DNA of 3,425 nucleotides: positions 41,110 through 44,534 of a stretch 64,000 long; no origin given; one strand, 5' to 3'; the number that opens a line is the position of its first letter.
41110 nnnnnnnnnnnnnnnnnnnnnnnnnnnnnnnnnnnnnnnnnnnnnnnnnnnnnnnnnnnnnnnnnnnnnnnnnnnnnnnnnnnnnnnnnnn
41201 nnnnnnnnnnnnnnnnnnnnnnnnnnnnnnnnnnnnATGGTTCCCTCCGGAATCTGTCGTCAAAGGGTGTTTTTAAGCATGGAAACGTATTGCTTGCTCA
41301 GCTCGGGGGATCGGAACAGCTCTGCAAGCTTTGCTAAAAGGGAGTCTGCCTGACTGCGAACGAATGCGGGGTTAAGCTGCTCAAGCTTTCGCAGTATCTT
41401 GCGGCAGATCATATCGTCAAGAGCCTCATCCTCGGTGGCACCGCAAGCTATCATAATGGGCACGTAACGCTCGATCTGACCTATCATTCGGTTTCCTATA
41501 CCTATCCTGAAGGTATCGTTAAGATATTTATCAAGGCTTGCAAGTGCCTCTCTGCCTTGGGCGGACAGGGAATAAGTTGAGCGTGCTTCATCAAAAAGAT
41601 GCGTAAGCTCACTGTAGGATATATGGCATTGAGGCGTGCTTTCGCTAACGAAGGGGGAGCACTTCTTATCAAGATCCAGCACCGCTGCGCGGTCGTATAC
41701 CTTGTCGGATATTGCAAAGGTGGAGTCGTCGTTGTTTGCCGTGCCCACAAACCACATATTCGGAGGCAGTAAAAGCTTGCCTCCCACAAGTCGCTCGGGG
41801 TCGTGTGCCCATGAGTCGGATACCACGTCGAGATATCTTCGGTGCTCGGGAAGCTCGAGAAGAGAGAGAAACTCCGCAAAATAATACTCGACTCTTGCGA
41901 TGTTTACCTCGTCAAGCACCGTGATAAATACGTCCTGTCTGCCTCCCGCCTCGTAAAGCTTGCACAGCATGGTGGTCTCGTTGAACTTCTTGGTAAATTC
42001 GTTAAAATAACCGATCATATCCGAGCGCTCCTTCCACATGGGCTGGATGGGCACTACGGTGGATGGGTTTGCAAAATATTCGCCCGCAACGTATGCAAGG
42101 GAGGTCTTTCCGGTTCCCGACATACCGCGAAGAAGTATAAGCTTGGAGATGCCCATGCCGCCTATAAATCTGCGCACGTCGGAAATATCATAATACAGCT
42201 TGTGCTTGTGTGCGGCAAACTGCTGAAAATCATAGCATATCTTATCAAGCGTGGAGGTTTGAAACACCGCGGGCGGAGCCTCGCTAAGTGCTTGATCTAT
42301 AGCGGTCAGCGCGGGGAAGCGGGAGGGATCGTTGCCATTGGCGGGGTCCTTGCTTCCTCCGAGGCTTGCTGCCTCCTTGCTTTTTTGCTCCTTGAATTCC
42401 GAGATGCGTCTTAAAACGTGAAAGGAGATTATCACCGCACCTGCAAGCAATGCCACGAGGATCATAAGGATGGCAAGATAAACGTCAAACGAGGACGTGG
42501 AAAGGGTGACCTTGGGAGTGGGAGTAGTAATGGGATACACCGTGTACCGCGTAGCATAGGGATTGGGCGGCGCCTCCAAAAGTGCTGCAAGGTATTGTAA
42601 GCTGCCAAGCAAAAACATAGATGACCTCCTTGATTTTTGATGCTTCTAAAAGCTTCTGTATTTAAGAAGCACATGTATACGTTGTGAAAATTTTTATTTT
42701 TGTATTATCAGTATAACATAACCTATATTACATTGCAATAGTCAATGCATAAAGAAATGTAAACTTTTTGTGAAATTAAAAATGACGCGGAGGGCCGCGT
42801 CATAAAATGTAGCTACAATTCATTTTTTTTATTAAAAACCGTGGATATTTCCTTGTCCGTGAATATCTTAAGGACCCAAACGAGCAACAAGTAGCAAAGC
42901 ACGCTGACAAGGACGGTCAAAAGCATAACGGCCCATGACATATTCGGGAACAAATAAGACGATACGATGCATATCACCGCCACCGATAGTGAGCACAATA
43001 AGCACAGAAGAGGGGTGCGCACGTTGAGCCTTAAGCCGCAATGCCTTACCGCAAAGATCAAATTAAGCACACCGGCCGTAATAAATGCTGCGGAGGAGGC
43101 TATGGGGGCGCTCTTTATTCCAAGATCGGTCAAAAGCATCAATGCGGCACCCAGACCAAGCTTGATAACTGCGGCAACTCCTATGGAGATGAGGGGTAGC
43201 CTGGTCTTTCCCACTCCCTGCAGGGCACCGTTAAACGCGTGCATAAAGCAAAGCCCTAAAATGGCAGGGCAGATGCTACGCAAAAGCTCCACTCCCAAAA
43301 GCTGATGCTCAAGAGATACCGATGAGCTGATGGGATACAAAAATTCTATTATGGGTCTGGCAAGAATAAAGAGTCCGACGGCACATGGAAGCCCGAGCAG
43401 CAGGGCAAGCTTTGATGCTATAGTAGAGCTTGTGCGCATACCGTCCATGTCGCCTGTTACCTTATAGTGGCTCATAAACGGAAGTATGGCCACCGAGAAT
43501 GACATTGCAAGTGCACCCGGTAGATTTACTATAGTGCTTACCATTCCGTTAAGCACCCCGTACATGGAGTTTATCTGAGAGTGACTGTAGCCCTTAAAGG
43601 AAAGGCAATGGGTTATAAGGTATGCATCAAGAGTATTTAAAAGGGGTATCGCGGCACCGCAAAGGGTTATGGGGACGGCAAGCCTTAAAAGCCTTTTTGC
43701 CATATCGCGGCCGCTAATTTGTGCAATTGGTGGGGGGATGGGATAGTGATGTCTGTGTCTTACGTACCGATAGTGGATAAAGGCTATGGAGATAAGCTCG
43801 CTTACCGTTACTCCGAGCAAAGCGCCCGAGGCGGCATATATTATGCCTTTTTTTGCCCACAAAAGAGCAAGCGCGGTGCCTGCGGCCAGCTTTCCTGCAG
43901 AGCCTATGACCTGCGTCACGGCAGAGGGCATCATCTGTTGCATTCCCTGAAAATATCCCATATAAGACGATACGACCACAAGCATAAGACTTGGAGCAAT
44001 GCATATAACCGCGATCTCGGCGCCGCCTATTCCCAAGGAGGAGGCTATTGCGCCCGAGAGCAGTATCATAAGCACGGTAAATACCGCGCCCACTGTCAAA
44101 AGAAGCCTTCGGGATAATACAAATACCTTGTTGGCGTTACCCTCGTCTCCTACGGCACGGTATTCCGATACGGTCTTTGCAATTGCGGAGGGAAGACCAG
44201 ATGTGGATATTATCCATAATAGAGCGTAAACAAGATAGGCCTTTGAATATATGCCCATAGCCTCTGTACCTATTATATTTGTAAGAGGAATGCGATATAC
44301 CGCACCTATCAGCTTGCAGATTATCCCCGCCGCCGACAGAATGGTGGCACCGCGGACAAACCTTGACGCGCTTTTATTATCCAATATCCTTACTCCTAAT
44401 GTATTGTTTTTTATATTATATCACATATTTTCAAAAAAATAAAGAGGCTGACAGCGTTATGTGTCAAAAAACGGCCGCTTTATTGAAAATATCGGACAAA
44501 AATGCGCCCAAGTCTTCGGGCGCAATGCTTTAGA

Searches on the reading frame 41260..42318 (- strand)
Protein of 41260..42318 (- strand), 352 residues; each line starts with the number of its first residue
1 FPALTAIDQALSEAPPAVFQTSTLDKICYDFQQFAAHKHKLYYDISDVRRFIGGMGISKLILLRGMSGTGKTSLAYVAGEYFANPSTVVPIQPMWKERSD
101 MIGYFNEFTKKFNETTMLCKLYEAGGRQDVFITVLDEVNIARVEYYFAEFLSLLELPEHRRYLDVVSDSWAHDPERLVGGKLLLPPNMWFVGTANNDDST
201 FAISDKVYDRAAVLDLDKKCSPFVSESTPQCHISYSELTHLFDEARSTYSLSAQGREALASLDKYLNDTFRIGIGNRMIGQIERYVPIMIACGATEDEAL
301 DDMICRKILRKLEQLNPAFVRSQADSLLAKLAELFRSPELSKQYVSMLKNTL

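Call 59: search_dna_similar(query=window:41260-42318:-, collection=plasmids, mode=protein, max_evalue=0.001, max_rows=30)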
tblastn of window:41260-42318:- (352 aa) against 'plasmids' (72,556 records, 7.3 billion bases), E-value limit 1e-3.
Records with a match: 287; places in all: 294; records where one place covers at least 80% of the query: 8.
Best place of each record, by identity: <60% 287.
By first word of the organism name: Klebsiella 161; Bacillus 20; Salmonella 14; Escherichia 12; Enterobacter 9; Citrobacter 7; Rhizobium 5; Deinococcus 4; Synechocystis 4; Priestia 3; and 35 more.
By predicted mobility (MOB-suite, as given by PLSDB): non-mobilizable 186; conjugative 57; mobilizable 44.
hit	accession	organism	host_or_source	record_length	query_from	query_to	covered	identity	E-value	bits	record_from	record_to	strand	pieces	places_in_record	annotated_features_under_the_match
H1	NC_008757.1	Polaromonas naphthalenivorans CJ2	-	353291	1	310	88%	37.5%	3e-61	219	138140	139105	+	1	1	AAA family ATPase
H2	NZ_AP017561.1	Pseudanabaena sp. ABRG5-3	-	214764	20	312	83%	38.9%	6e-56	203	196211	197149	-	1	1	hypothetical protein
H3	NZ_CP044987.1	Deinococcus sp. AJ005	single cell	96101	38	313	78%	38.2%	1e-51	191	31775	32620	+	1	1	AAA family ATPase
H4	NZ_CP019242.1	Rhodoferax antarcticus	Whole organism,environment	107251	41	311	77%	37.9%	2e-50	188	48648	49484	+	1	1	AAA family ATPase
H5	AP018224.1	Nostoc linckia NIES-25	-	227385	42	322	80%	36.0%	1e-49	185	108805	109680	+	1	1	hypothetical protein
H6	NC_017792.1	Deinococcus gobiensis I-0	-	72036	20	349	94%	30.1%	3e-21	102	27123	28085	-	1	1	hypothetical protein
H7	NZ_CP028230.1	Lactiplantibacillus plantarum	cell culture,young radish kimchi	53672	36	312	79%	32.3%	2e-31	132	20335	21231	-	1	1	hypothetical protein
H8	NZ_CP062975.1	Pontibacillus sp. ALD_SL1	mangrove mud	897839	12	339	93%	26.7%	1e-19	97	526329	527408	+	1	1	AAA family ATPase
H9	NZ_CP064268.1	Bacillus pseudomycoides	cell culture,Zoo wolf area soil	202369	41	320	80%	30.9%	2e-30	129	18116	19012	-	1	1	AAA family ATPase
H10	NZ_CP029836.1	Azospirillum ramasamyi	single cell,Cow dung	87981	42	346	87%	28.4%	7e-19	95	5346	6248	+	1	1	hypothetical protein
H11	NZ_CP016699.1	Lactococcus lactis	Single cell,Dairy fermentation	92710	41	312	77%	31.3%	1e-28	124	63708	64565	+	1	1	AAA family ATPase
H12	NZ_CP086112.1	Skermanella rosea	single cell,hydrocarbon-contaminated ...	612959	48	313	76%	31.9%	2e-26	118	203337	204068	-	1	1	AAA family ATPase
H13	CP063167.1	Variovorax paradoxus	-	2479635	17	322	87%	27.5%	4e-16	87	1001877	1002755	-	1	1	hypothetical protein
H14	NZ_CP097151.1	Deinococcus sp. QL22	-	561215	41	344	86%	27.3%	5e-18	93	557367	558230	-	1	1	AAA family ATPase | DUF2357 domain-containing protein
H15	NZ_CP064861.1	Companilactobacillus futsaii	jamiecosley,whole organism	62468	38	312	78%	30.2%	3e-28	123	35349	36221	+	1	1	AAA family ATPase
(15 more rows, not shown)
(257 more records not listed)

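Call 60: get_annotated_region(hit=H1, flank=6000)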
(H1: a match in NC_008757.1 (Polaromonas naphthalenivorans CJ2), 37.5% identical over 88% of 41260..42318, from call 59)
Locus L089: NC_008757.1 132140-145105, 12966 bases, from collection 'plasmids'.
description: Polaromonas naphthalenivorans CJ2 plasmid pPNAP01, complete sequence
organism: Polaromonas naphthalenivorans CJ2 (NCBI taxid 365044)
taxonomy: Bacteria; Pseudomonadota; Betaproteobacteria; Burkholderiales; Comamonadaceae; Polaromonas; Polaromonas naphthalenivorans; Polaromonas naphthalenivorans CJ2
host: -; source: -; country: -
typing (MOB-suite, as given by PLSDB): conjugative; replicon IncP; relaxase MOBH; mating-pair formation MPF_T
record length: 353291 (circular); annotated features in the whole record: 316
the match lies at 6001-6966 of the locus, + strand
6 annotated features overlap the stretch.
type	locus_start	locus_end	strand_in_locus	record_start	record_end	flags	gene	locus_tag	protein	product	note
CDS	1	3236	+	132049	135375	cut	-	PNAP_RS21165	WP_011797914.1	AAA domain-containing protein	-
CDS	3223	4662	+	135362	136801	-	-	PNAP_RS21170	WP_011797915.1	hypothetical protein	-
CDS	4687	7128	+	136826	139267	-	-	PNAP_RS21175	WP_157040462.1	AAA family ATPase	-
CDS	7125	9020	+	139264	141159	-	-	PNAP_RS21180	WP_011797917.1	hypothetical protein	-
CDS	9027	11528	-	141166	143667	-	-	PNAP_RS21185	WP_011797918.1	hypothetical protein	-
CDS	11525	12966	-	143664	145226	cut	-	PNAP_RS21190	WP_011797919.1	hypothetical protein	-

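Call 61: get_annotated_region(hit=H3, flank=6000)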
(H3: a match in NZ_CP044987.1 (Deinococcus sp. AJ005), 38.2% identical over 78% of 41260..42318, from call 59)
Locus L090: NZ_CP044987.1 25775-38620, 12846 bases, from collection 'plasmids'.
description: Deinococcus sp. AJ005 plasmid p96k, complete sequence
organism: Deinococcus sp. AJ005 (NCBI taxid 2652443)
taxonomy: Bacteria; Deinococcota; Deinococci; Deinococcales; Deinococcaceae; Deinococcus; Deinococcus sp. AJ005
host: -; source: single cell; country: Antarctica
typing (MOB-suite, as given by PLSDB): non-mobilizable
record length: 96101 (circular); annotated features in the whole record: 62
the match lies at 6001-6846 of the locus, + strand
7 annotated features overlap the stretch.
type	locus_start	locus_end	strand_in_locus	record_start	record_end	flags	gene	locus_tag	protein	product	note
CDS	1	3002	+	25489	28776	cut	-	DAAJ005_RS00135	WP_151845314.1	AAA domain-containing protein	-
CDS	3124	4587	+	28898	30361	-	-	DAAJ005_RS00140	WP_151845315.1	hypothetical protein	-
CDS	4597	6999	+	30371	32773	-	-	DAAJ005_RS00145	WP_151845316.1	AAA family ATPase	-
CDS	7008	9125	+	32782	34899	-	-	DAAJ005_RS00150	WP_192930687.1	DUF2357 domain-containing protein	-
CDS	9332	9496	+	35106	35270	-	-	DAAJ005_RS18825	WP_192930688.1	D-alanyl-D-alanine carboxypeptidase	GO:0006508 - proteolysis [Evidence IEA]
CDS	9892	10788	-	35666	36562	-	-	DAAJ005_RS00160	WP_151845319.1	hypothetical protein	-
CDS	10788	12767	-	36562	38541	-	-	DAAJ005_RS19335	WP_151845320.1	AAA family ATPase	-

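Call 62: get_annotated_region(hit=H14, flank=5000)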
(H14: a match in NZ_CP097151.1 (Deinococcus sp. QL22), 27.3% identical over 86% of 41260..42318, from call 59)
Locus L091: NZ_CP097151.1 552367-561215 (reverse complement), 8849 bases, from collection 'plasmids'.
description: Deinococcus sp. QL22 plasmid unnamed4, complete sequence
organism: Deinococcus sp. QL22 (NCBI taxid 2939437)
taxonomy: Bacteria; Deinococcota; Deinococci; Deinococcales; Deinococcaceae; Deinococcus; Deinococcus sp. QL22
host: -; source: -; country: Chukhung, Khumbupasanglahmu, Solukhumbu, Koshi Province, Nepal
typing (MOB-suite, as given by PLSDB): non-mobilizable
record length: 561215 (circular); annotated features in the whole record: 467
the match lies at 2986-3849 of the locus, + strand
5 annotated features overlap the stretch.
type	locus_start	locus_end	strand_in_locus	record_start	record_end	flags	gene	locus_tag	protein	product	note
CDS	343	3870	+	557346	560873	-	-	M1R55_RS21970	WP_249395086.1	AAA family ATPase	-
CDS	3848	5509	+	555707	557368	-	-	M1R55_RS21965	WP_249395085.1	DUF2357 domain-containing protein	-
CDS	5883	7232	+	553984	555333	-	-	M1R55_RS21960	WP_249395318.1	hypothetical protein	-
CDS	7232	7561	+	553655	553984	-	-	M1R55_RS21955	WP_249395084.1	hypothetical protein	-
CDS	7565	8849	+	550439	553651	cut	-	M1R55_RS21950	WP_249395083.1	tubulin-like doman-containing protein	-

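Call 63: search_protein_families(library=pfam, proteins=[L090:7008-9125:+, L089:7125-9020:+, L091:3848-5509:+, L090:4597-6999:+, L090:3124-4587:+], max_evalue=0.01)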
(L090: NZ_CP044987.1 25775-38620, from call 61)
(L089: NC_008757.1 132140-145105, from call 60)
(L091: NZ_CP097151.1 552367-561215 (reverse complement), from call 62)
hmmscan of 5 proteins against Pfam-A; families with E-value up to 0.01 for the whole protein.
L090:7008-9125:+ (705 aa): 1 family
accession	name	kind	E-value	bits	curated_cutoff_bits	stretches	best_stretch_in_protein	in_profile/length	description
PF09823.15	DUF2357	-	5.3e-06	26.3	23.3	1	123-218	94-187/251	Domain of unknown function (DUF2357)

L089:7125-9020:+ (631 aa): 0 families

L091:3848-5509:+ (553 aa): 2 families
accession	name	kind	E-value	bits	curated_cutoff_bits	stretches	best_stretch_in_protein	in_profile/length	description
PF04411.18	PDDEXK_7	-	5.9e-25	88.7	22.1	1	342-503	2-163/164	PD-(D/E)XK nuclease superfamily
PF09823.15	DUF2357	-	7.1e-09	35.7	23.3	1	94-313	23-248/251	Domain of unknown function (DUF2357)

L090:4597-6999:+ (800 aa): 1 family
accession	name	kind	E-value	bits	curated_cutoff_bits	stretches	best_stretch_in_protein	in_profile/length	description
PF07728.20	AAA_5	-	8.9e-06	26.2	22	1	493-644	3-138/139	AAA domain (dynein-related subfamily)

L090:3124-4587:+ (487 aa): 0 families

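Call 64: search_protein_families(library=padloc, proteins=[L090:7008-9125:+, L089:7125-9020:+, L091:3848-5509:+, L090:4597-6999:+, L090:3124-4587:+, L091:343-3870:+], max_evalue=0.001)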
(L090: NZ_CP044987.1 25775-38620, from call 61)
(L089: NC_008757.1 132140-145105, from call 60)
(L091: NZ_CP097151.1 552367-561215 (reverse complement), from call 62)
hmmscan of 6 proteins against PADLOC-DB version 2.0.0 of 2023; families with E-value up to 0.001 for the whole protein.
L090:7008-9125:+ (705 aa): 0 families

L089:7125-9020:+ (631 aa): 0 families

L091:3848-5509:+ (553 aa): 0 families

L090:4597-6999:+ (800 aa): 1 family
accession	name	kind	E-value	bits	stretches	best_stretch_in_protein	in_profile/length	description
PDLC04547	PDC-M26A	-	1.6e-32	110.9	2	420-592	268-433/724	-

L090:3124-4587:+ (487 aa): 0 families

L091:343-3870:+ (1175 aa): 3 families
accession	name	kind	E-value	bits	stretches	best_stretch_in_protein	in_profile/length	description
PDLC04547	PDC-M26A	-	2.1e-48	163.4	2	873-1019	306-440/724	-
PDLC04923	PDC-S14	-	5.5e-05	20.4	1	2-63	253-309/320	-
PDLC04925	PDC-S14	-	0.00046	17.3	1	2-49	238-284/301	-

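Call 65: find_homologous_proteins(query=L091:3848-5509:+, max_evalue=0.00001)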
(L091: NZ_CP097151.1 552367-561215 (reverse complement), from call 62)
Query L091:3848-5509:+ (553 aa): 499 proteins with E <= 0.00001 among 8000 candidates; the best 120 are listed.
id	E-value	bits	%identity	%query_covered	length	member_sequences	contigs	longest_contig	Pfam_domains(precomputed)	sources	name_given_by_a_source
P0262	0.0e+0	1230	100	100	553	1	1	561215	PF04411.19,PF09823.16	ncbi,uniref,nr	ncbi:DUF2357 domain-containing protein [Deinococcus sp. QL22]|uniref:DUF2357 domain-containing prote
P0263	4.2e-216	737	66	97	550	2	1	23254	PF04411.19,PF09823.16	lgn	-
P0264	1.4e-212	725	64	97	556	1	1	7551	PF04411.19,PF09823.16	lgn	-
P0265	8.8e-200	683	63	94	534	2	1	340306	PF04411.19,PF09823.16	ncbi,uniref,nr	ncbi:DUF2357 domain-containing protein [Deinococcus sp. JMULE3]|uniref:DUF2357 domain-containing pro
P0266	5.1e-185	634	58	95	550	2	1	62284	PF04411.19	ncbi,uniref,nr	ncbi:nuclease domain-containing protein [Deinococcus detaillensis]|uniref:nuclease domain-containing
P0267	2.9e-173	596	63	83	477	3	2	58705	PF04411.19,PF09823.16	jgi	jgi:hypothetical protein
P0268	7.9e-162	558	54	95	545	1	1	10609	PF04411.19,PF09823.16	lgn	-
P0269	3.8e-152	526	50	96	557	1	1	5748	PF04411.19,PF09823.16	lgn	-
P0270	1.4e-149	517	51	90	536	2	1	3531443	PF04411.19,PF09823.16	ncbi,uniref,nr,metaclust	ncbi:hypothetical protein QR90_08770 [Deinococcus radiopugnans]|uniref:DUF2357 domain-containing pro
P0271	4.5e-139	483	49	97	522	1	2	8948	PF04411.19,PF09823.16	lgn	-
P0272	1.4e-135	471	48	97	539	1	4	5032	PF04411.19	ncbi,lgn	-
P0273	6.1e-134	466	51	89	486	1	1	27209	PF04411.19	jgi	-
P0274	5.5e-123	430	45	94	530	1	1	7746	PF04411.19,PF09823.16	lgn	-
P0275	8.2e-119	416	45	94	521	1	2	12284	PF04411.19,PF09823.16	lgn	-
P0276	4.1e-116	407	44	90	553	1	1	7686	PF04411.19,PF09823.16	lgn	-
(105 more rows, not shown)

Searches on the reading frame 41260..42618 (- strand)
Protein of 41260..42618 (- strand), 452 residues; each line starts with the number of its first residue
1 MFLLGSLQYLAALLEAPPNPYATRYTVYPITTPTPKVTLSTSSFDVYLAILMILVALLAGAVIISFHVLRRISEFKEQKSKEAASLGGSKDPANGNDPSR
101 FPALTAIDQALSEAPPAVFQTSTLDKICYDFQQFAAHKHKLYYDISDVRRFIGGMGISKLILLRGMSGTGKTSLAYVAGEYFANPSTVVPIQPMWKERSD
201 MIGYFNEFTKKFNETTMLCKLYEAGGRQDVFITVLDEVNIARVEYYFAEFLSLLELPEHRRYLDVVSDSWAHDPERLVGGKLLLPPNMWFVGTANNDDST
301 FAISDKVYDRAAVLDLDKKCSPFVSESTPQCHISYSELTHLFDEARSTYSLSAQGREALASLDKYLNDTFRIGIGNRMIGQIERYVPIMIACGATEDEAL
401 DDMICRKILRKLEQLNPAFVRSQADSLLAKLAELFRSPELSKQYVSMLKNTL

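Call 4: search_protein_families(library=pfam, proteins=[window:41260-42618:-], max_evalue=1)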
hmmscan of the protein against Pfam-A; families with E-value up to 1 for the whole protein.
window:41260-42618:- (452 aa): 5 families
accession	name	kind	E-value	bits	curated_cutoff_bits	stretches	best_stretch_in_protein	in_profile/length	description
PF07728.20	AAA_5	-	0.00061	20.2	22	1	161-310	2-138/139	AAA domain (dynein-related subfamily)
PF13191.12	AAA_16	-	0.051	14.5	32.6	1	159-181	25-47/167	AAA ATPase domain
PF13238.12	AAA_18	-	0.13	13.2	29.4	1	161-213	1-49/128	AAA domain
PF00004.35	AAA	-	0.19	12.6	21.2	1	161-221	1-55/131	ATPase family associated with various cellular activities (AAA)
PF18811.7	DPPIV_rep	-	0.77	10.2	30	0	361-372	7-18/21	Dipeptidyl peptidase IV (DPP IV) low complexity region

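Call 5: search_protein_families(library=padloc, proteins=[window:41260-42618:-], max_evalue=1)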
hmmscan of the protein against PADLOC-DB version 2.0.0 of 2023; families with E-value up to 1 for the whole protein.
window:41260-42618:- (452 aa): 1 family
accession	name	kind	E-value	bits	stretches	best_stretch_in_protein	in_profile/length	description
PDLC04547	PDC-M26A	-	1.6e-38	130.7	2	137-258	311-433/724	-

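Call 8: search_solved_structures(query=window:41260-42618:-, max_evalue=1, show_alignments=2)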
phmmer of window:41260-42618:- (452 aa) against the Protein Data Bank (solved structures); distinct sequences matched with E-value up to 1: 6.
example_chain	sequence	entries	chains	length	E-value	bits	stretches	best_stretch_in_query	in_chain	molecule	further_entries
6hz4_A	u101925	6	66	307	0.0024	20.4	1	147-315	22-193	5-methylcytosine-specific restriction enzyme B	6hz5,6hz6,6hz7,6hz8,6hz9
6ut6_A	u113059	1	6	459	0.0058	19.1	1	146-310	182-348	5-methylcytosine-specific restriction enzyme B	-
7vsr_A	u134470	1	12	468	0.0061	19.1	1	146-310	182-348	5-methylcytosine-specific restriction enzyme B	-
6ut3_A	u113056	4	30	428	0.052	16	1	231-316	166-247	GTPase subunit of restriction endonuclease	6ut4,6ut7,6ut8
6ut5_A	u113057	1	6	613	0.098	15.1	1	231-316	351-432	GTPase subunit of restriction endonuclease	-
7unj_A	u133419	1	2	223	0.46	12.9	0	36-82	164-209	SP1-ZnPPaM designed chlorophyll dimer protein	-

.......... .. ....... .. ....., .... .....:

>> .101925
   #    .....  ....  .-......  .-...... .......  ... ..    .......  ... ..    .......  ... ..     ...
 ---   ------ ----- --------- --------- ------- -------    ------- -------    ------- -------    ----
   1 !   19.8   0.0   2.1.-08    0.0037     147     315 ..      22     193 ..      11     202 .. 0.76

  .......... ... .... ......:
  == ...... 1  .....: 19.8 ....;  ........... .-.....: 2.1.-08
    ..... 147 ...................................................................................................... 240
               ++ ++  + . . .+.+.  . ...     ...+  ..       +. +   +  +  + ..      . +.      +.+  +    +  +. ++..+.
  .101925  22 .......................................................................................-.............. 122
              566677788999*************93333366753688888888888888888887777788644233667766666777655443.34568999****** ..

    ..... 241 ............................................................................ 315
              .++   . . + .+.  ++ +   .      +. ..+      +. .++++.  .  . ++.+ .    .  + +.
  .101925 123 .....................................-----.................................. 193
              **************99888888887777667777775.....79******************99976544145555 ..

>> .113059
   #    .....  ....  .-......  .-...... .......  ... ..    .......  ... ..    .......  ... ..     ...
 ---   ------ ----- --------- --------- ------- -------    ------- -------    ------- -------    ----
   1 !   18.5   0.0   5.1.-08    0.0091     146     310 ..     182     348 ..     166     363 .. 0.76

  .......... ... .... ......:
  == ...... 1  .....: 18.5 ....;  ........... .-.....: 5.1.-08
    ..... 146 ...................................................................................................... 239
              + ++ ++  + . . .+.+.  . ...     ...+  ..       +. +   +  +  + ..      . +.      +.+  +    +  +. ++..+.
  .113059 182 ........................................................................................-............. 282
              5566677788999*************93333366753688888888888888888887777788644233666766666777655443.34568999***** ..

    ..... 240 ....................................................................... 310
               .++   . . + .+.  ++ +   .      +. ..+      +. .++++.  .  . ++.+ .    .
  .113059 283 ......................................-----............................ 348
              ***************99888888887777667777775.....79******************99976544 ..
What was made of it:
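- Best PDB sequence hits are E. coli and T. gammatolerans McrB (call 8).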

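Call 50: search_protein_families(library=ncbifam, proteins=[window:41260-42618:-], max_evalue=0.1)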
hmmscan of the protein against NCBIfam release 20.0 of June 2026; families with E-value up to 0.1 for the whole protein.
window:41260-42618:- (452 aa): 2 families
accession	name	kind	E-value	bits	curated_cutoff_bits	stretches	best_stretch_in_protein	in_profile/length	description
NF008457.0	PRK11331.1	equivalog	0.021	13.6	637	1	153-310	189-348/459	5-methylcytosine-specific restriction enzyme subunit McrB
NF005251.0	PRK06762.1-1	equivalog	0.087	12.8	183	0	158-208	7-54/171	hypothetical protein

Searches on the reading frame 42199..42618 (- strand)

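Call 79: search_protein_families(library=pfam, proteins=[window:42199-42618:-], max_evalue=10)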
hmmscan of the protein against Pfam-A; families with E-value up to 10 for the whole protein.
window:42199-42618:- (140 aa): 1 family
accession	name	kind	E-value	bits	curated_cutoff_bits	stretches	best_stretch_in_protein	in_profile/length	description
PF15820.10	ECSCR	-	0.17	12.2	27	1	30-96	11-78/104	Endothelial cell-specific chemotaxis regulator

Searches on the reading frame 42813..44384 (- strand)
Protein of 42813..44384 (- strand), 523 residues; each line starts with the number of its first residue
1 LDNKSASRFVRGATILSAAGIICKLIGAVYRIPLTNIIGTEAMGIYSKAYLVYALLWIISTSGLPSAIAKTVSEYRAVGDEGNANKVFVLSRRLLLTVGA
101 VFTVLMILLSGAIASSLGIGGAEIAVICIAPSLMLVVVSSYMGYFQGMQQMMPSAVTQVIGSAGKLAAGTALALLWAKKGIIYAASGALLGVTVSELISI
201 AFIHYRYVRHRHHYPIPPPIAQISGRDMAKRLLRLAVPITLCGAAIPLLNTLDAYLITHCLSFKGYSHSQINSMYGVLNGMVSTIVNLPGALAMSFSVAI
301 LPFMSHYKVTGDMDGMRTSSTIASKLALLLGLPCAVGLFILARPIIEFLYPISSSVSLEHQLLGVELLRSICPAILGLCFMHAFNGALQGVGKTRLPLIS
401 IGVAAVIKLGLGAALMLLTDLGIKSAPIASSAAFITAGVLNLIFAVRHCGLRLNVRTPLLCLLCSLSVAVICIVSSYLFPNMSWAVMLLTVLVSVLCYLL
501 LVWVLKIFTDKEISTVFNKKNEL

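Call 50: search_protein_families(library=ncbifam, proteins=[window:42813-44384:-], max_evalue=0.1)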
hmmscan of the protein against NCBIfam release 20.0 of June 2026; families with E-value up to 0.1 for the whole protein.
window:42813-44384:- (523 aa): 3 families
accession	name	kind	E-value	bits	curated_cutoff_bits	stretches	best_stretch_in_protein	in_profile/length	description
TIGR02900.1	spore_V_B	equivalog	2.7e-60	204.5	372.3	1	9-501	1-488/488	stage V sporulation protein B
TIGR00797.1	matE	subfamily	5.2e-06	25.6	147.4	1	292-452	44-201/396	MATE family efflux transporter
TIGR01695.1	murJ_mviN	equivalog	0.041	12.6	235.55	1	13-507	6-498/506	murein biosynthesis integral membrane protein MurJ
